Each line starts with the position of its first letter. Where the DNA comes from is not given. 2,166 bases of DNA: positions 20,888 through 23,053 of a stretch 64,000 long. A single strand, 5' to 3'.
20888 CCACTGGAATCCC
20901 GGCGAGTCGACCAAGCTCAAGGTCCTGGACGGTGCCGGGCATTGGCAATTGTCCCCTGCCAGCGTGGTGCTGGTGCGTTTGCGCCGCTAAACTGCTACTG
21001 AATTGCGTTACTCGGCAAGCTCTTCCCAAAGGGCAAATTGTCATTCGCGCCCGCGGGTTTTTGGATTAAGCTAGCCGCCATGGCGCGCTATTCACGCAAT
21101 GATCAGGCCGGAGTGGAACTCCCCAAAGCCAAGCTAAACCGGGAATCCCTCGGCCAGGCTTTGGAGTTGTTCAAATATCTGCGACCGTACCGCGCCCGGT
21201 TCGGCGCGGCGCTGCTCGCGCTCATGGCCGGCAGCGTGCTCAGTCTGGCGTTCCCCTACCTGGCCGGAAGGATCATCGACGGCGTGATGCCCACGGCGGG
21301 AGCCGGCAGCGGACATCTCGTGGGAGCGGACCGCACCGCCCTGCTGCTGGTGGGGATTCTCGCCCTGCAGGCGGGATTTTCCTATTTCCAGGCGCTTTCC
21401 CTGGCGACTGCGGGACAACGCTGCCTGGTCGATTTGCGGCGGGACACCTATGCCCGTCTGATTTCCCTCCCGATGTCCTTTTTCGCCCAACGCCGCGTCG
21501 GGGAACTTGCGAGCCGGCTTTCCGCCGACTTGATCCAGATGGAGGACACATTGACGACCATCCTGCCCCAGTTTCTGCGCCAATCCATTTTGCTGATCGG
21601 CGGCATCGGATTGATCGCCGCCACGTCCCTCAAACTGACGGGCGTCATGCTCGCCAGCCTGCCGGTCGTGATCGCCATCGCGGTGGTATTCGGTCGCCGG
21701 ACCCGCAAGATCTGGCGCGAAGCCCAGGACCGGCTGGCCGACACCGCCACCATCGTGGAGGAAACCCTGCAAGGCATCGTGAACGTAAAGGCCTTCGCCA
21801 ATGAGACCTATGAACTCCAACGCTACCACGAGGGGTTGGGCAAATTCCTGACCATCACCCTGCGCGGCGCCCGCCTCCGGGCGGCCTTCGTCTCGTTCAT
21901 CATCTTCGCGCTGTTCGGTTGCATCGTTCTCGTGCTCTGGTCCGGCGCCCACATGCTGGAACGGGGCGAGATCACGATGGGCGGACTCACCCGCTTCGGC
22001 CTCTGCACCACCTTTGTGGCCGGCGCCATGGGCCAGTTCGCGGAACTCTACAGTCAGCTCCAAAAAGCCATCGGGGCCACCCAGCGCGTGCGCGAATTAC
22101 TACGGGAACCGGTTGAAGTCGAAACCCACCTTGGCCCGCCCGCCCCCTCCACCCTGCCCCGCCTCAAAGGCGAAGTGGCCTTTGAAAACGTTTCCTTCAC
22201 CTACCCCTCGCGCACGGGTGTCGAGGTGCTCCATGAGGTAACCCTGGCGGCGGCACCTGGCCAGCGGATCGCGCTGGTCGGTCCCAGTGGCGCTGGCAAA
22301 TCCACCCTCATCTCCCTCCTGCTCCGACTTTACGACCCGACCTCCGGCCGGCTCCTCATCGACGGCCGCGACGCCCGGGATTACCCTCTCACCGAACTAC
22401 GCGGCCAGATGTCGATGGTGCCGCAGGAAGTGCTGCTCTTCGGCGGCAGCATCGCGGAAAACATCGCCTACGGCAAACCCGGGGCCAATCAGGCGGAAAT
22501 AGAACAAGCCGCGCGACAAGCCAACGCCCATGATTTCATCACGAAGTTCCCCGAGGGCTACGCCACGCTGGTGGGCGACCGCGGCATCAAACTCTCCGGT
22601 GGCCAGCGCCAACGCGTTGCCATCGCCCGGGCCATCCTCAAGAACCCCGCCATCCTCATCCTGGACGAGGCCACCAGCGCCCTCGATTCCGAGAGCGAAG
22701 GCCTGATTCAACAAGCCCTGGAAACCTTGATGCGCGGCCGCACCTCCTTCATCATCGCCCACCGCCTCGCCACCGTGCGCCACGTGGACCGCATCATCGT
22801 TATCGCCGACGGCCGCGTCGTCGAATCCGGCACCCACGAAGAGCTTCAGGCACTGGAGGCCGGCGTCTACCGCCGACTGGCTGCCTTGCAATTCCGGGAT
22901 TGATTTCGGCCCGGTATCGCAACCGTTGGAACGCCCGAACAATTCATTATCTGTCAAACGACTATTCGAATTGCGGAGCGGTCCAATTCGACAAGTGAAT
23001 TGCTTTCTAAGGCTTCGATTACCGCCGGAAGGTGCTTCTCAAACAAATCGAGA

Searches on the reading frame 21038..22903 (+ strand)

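Call 36: search_protein_families(library=pfam, proteins=[window:21038-22903:+], max_evalue=0.001)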
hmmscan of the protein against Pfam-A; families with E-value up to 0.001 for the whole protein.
window:21038-22903:+ (621 aa): 4 families
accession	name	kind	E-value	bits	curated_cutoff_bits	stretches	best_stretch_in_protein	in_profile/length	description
PF00664.28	ABC_membrane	-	1.1e-51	176.6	28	1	57-321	3-264/274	ABC transporter transmembrane region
PF00005.33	ABC_tran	-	4.8e-35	121.6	25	1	398-547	1-137/137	ABC transporter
PF02463.25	SMC_N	-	3.2e-06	27.2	40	1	441-590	113-212/220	RecF/RecN/SMC N terminal domain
PF13401.12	AAA_22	-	0.00043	21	27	0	411-563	8-103/130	AAA domain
